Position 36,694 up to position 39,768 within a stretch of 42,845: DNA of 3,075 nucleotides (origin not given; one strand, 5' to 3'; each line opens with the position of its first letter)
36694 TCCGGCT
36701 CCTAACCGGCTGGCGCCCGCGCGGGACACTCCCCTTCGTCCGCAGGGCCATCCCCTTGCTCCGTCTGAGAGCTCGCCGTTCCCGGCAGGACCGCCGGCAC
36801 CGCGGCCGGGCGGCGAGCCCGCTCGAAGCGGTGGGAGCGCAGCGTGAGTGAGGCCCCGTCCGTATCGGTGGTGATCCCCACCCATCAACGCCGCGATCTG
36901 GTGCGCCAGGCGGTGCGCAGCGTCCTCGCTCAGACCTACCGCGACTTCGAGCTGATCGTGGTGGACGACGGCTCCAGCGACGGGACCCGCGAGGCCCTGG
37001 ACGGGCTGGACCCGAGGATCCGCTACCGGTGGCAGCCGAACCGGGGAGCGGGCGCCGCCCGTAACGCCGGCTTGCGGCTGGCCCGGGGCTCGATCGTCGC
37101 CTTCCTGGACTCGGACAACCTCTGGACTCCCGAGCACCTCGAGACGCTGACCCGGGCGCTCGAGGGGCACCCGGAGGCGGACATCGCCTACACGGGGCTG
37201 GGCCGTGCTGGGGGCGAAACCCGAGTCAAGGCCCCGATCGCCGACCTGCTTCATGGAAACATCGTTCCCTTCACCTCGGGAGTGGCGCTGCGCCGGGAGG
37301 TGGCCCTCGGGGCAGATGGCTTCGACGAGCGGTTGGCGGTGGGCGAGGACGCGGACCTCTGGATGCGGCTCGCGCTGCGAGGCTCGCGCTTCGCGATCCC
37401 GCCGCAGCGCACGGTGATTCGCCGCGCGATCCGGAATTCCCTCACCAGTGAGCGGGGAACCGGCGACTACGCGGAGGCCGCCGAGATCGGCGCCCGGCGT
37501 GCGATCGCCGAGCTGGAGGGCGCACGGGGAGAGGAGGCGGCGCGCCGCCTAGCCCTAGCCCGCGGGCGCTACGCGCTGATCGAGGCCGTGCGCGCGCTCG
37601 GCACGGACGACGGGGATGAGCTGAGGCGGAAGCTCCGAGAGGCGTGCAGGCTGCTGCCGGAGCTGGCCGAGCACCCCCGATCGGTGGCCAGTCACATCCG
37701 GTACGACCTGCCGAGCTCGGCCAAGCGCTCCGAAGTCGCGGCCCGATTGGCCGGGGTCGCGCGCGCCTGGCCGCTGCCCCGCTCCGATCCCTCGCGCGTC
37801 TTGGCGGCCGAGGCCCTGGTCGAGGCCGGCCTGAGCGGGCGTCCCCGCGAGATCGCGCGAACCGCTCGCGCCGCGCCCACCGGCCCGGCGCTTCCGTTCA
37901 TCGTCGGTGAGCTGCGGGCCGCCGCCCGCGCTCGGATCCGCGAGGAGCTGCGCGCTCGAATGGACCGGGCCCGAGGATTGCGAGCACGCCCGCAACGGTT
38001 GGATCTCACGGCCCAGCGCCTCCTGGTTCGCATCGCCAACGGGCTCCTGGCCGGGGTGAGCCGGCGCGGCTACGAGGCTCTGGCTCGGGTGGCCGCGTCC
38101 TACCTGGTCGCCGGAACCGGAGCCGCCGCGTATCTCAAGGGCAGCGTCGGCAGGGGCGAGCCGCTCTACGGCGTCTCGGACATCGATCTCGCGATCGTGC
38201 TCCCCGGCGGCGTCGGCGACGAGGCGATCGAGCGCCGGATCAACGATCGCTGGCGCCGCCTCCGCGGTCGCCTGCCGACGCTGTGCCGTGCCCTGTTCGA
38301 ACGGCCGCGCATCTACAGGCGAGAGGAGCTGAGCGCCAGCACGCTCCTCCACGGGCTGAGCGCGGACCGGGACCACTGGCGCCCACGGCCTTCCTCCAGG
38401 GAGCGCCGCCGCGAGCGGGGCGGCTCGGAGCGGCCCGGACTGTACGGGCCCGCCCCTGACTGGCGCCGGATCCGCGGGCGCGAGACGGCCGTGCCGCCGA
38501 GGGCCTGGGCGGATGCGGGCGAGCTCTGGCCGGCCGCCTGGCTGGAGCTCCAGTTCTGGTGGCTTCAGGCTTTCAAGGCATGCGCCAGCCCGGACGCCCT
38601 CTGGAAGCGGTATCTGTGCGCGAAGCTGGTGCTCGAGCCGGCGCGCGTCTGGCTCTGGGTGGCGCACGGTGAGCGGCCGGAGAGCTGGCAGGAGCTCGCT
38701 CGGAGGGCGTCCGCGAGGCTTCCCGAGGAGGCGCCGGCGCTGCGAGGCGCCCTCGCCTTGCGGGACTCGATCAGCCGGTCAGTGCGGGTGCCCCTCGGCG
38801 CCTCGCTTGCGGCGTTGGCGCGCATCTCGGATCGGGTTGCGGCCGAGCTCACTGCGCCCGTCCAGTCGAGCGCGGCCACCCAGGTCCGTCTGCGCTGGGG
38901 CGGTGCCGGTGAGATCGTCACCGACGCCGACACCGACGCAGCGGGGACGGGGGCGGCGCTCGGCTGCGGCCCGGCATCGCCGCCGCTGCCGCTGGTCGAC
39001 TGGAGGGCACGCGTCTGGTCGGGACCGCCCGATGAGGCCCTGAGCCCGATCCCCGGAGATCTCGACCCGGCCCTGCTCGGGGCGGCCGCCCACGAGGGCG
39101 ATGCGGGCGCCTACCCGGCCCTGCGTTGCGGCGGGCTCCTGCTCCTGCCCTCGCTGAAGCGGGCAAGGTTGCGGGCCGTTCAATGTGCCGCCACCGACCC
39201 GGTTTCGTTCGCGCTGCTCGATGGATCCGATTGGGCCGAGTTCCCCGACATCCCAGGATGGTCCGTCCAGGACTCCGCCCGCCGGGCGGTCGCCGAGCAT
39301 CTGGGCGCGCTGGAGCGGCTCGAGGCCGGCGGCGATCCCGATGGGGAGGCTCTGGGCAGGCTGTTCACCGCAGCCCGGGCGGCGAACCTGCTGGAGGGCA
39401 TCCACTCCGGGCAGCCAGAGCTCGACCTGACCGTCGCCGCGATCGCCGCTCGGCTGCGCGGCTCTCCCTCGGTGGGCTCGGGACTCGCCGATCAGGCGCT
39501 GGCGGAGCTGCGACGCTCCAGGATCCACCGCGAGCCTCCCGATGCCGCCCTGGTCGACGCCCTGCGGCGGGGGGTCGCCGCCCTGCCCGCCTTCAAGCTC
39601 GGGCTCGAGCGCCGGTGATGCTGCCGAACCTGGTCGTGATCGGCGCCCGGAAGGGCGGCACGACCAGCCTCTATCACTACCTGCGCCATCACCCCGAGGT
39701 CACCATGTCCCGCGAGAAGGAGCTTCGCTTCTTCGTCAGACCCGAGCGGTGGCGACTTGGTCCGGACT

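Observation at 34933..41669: GT2 chain + nucleotidyltransferase + sulfotransferase + HprK-like kinase: candidate undescribed tailoring/export system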

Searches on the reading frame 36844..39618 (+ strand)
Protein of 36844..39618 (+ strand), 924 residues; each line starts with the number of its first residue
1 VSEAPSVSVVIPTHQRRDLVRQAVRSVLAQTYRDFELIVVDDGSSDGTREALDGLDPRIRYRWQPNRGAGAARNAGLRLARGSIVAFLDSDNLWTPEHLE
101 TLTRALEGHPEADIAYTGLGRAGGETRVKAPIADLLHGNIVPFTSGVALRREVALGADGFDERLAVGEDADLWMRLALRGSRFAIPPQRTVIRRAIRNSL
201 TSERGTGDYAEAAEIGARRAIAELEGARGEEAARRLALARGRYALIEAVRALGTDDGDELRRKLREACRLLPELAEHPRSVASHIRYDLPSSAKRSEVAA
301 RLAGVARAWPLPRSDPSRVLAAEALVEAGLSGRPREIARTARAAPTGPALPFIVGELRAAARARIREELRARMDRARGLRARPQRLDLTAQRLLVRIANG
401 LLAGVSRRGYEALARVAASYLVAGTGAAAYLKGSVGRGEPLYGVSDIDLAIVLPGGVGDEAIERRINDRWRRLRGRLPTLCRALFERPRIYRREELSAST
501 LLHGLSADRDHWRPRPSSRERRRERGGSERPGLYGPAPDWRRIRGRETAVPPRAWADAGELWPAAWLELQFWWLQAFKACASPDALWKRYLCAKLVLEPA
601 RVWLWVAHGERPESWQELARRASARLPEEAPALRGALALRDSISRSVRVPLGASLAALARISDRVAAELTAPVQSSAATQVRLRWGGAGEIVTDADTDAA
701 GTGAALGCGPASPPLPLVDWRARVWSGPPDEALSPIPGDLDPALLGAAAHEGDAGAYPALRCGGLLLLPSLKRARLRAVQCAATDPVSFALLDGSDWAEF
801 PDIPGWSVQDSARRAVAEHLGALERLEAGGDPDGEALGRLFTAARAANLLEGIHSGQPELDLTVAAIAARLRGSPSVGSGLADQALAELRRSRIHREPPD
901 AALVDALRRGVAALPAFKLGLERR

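Call 6: search_protein_families(library=pfam, proteins=[window:36844-39618:+], max_evalue=0.01)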
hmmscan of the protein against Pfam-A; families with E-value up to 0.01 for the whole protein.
window:36844-39618:+ (924 aa): 6 families
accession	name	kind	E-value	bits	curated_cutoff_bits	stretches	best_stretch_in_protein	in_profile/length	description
PF00535.33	Glycos_transf_2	-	1.1e-34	120.2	23.3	1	8-126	1-123/168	Glycosyl transferase family 2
PF13641.12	Glyco_tranf_2_3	-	3.4e-18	67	27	1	5-192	1-210/230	Glycosyltransferase like family 2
PF10111.15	Glyco_tranf_2_2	-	1.4e-14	54.7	27.3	1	8-190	1-213/276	Glycosyltransferase like family 2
PF13632.12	Glyco_trans_2_3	-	1.1e-07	32.3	27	1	84-194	1-123/198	Glycosyl transferase family group 2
PF01909.29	NTP_transf_2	-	0.00018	22.2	21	1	426-460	14-47/93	Nucleotidyltransferase domain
PF13704.12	Glyco_tranf_2_4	-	0.0094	16.9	27.5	0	36-97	21-87/98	Glycosyl transferase family 2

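Call 7: search_protein_families(library=ncbifam, proteins=[window:36844-39618:+], max_evalue=0.1)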
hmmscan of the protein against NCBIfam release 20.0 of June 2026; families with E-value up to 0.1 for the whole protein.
window:36844-39618:+ (924 aa): 26 families (the best 25 are shown)
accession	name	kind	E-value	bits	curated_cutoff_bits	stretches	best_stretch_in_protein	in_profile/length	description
NF041875.1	EPS_EpsD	equivalog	9.4e-30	104.1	370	2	7-107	1-105/325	exopolysaccharide biosynthesis glycosyltransferase EpsD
TIGR03965.1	mycofact_glyco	equivalog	1.6e-26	93.3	280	2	3-106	72-179/467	mycofactocin biosynthesis glycosyltransferase MftF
NF047683.1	TeichurnBiosyTuaG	equivalog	1.1e-24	87.4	400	1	3-106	4-111/252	teichuronic acid biosynthesis protein TuaG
NF007482.0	PRK10073.1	equivalog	1.5e-18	66.9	423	1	1-104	2-108/334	glycosyltransferase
NF050050.1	ProtGlycPglI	equivalog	7.5e-18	64.9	500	1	5-105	2-107/306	GalNAc(5)-diNAcBac-PP-undecaprenol beta-1,3-glucosyltransferase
NF007453.0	PRK10018.1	equivalog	2.7e-15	56.8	382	1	2-101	3-106/280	colanic acid biosynthesis glycosyltransferase WcaA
TIGR03937.1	PgaC_IcaA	equivalog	3.4e-15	55.9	422.3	1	2-118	42-161/407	poly-beta-1,6-N-acetyl-D-glucosamine synthase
TIGR04017.1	WcaA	equivalog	5.1e-15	55.8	495.75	1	3-101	3-105/279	colanic acid biosynthesis glycosyltransferase WcaA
NF041394.1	GtaseAglG_Halo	equivalog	4.8e-14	52.3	440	1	7-109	3-110/304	glucosyl-dolichyl phosphate glucuronosyltransferase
NF038299.1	EPS_HpsN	equivalog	6.1e-13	48.4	425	1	5-112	1-112/317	hormogonium polysaccharide biosynthesis glycosyltransferase HpsN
TIGR04283.1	glyco_like_mftF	equivalog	2.1e-12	47.1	182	1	7-185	1-177/221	TIGR04283 family arsenosugar biosynthesis glycosyltransferase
NF053739.1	GlytfEpsEBac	equivalog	3.5e-12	45.9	450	1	5-182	1-191/265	glycosyltransferase EpsE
NF038302.1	EPS_HpsE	equivalog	4.7e-09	35.7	300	1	7-113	3-118/307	hormogonium polysaccharide biosynthesis glycosyltransferase HpsE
TIGR04009.1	wcaE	equivalog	3.7e-08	32.9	369.2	1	25-108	24-108/248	colanic acid biosynthesis glycosyltransferase WcaE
TIGR03469.1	HpnB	hypoth_equivalog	1.6e-07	30.7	379.25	1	4-51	43-91/386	hopene-associated glycosyltransferase HpnB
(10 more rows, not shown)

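Call 18: find_homologous_proteins(query=window:36844-39618:+, max_evalue=0.001)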
Query window:36844-39618:+ (924 aa): 214 proteins with E <= 0.001 among 8000 candidates; the best 120 are listed.
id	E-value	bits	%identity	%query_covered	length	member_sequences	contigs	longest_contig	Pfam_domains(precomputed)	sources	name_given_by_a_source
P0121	0.0e+0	1997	100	100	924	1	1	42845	PF13632.13,PF10111.15,PF13641.13,PF00535.33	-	-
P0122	1.0e-285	969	46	99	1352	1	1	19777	PF13632.13,PF10111.15,PF13641.13,PF00535.33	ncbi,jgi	jgi:glycosyltransferase involved in cell wall biosynthesis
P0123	3.5e-259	881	52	99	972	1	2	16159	PF10111.15,PF13641.13,PF00535.33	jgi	jgi:hypothetical protein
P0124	5.8e-247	841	50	99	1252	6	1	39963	PF13632.13,PF10111.15,PF13641.13,PF00535.33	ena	-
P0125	1.2e-213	730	47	99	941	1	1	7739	PF10111.15,PF13641.13,PF00535.33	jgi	-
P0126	2.2e-210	720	47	99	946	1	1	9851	PF10111.15,PF13641.13,PF00535.33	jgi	jgi:glycosyl transferase family 2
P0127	1.2e-204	701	46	99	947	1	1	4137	PF13632.13,PF10111.15,PF13641.13,PF00535.33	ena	-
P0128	4.9e-141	490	47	36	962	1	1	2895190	PF10111.15,PF13641.13,PF00535.33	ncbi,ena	-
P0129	2.4e-94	336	39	37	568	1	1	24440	PF10111.15,PF13641.13,PF00535.33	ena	-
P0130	8.6e-83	297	48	34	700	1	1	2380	PF13632.13,PF10111.15,PF13506.14,PF13641.13,PF00535.33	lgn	-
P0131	6.6e-68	248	39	20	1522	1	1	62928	PF13632.13,PF00069.32,PF10111.15,PF13506.14,PF13641.13,PF00535.33,PF01636.30,PF02709.21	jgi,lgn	jgi:GT2 family glycosyltransferase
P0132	1.1e-66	244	46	38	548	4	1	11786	PF10111.15,PF13641.13,PF02615.20,PF00535.33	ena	-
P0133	1.4e-65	240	38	24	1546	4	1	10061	PF13632.13,PF00069.32,PF10111.15,PF13506.14,PF13641.13,PF00535.33,PF01636.30,PF02709.21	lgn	-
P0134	5.4e-64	235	39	20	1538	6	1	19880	PF13632.13,PF00069.32,PF10111.15,PF13506.14,PF13641.13,PF00535.33,PF01636.30,PF02709.21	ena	-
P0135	2.2e-63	233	40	19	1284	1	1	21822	PF13632.13,PF10111.15,PF13506.14,PF13641.13,PF00535.33,PF02709.21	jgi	jgi:GT2 family glycosyltransferase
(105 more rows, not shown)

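Call 19: find_encoding_contigs(protein=P0124, flank=10000, max_places=2)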
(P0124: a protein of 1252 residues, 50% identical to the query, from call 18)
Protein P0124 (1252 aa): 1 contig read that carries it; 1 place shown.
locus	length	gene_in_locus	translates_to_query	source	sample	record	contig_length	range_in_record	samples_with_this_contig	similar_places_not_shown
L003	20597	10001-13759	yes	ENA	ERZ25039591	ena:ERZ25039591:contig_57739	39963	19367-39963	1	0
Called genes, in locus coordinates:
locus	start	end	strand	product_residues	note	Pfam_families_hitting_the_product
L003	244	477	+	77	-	PF00106:adh_short, PF13561:adh_short_C2 (weak)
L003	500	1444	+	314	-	PF00248:Aldo_ket_red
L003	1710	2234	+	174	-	PF00106:adh_short, PF13561:adh_short_C2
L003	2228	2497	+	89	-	PF13561:adh_short_C2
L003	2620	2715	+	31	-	-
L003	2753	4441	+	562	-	PF00005:ABC_tran, PF13304:AAA_21 (faint), PF01061:ABC2_membrane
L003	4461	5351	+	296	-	PF05853:BKACE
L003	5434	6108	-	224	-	-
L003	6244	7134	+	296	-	PF05853:BKACE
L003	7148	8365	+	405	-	PF00535:Glycos_transf_2, PF10111:Glyco_tranf_2_2, PF13641:Glyco_tranf_2_3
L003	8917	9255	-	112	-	-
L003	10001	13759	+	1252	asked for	PF00535:Glycos_transf_2, PF10111:Glyco_tranf_2_2, PF13641:Glyco_tranf_2_3, PF13632:Glyco_trans_2_3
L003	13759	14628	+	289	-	PF00685:Sulfotransfer_1, PF13469:Sulfotransfer_3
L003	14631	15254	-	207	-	PF00132:Hexapep (faint), PF25087:GMPPB_C (faint), PF25084:LbH_EIF2B (weak)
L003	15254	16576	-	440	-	PF02878:PGM_PMM_I, PF02880:PGM_PMM_III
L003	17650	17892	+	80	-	PF00589:Phage_integrase (weak)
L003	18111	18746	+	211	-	-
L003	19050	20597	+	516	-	?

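Call 20: find_encoding_contigs(protein=P0122, flank=10000, max_places=2)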
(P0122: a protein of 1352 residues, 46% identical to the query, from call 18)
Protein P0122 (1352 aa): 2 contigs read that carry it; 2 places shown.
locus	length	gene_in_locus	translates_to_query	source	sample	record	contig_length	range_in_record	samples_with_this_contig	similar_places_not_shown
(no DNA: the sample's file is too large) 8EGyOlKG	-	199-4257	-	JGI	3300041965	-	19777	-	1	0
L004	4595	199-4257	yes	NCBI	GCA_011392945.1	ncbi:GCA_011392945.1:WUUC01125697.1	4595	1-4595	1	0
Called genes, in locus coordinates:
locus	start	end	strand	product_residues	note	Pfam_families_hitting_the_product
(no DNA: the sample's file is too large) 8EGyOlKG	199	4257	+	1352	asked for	PF00535:Glycos_transf_2, PF10111:Glyco_tranf_2_2, PF13641:Glyco_tranf_2_3, PF13632:Glyco_trans_2_3 (faint), PF13641:Glyco_tranf_2_3, PF00535:Glycos_transf_2, PF10111:Glyco_tranf_2_2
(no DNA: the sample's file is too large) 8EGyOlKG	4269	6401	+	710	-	PF14305:ATPgrasp_TupA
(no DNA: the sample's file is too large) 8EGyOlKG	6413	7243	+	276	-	PF00685:Sulfotransfer_1, PF13469:Sulfotransfer_3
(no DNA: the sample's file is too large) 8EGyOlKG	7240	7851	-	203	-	PF00132:Hexapep (weak), PF25084:LbH_EIF2B, PF25087:GMPPB_C, PF14602:Hexapep_2 (faint), PF00132:Hexapep (weak)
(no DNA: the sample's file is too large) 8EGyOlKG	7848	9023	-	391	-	PF02878:PGM_PMM_I, PF02880:PGM_PMM_III, PF00408:PGM_PMM_IV (weak)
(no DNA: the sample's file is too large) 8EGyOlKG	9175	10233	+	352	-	-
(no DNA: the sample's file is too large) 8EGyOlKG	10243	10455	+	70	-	PF11146:DUF2905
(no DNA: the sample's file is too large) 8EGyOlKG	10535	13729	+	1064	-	PF00133:tRNA-synt_1, PF09334:tRNA-synt_1g (faint), PF08264:Anticodon_1, PF19302:DUF5915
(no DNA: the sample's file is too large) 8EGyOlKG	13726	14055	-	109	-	PF00085:Thioredoxin, PF08534:Redoxin (faint), PF14595:Thioredoxin_9 (weak), PF13098:Thioredoxin_2, PF13905:Thioredoxin_8 (faint)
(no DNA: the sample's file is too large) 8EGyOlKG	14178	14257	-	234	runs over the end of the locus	PF00535:Glycos_transf_2, PF13641:Glyco_tranf_2_3 (faint)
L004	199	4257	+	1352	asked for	PF00535:Glycos_transf_2, PF10111:Glyco_tranf_2_2, PF13641:Glyco_tranf_2_3, PF13632:Glyco_trans_2_3 (faint), PF13641:Glyco_tranf_2_3, PF00535:Glycos_transf_2, PF10111:Glyco_tranf_2_2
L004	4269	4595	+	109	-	?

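Call 65: find_encoding_contigs(protein=P0123, flank=10000, max_places=3)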
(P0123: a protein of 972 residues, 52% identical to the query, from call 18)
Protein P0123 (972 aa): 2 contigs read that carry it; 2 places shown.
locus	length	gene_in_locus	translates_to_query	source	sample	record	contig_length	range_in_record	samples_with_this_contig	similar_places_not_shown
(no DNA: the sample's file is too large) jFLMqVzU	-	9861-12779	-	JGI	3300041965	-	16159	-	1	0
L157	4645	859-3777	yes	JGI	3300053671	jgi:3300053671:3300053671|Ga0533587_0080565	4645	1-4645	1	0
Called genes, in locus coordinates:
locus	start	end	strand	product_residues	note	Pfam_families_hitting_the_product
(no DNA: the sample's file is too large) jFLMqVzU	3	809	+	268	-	?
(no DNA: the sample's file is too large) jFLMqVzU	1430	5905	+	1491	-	-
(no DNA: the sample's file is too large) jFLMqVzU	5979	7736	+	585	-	-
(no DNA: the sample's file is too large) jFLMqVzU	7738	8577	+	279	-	-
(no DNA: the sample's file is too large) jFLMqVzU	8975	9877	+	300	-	-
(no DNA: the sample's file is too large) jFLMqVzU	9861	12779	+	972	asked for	PF00535:Glycos_transf_2, PF10111:Glyco_tranf_2_2, PF13641:Glyco_tranf_2_3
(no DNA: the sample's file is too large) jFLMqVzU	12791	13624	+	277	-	PF00685:Sulfotransfer_1, PF13469:Sulfotransfer_3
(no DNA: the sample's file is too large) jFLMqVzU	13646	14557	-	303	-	PF08486:SpoIID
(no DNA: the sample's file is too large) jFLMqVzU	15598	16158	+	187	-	?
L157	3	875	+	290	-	?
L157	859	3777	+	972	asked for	PF00535:Glycos_transf_2, PF10111:Glyco_tranf_2_2, PF13641:Glyco_tranf_2_3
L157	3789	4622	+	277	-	PF00685:Sulfotransfer_1, PF13469:Sulfotransfer_3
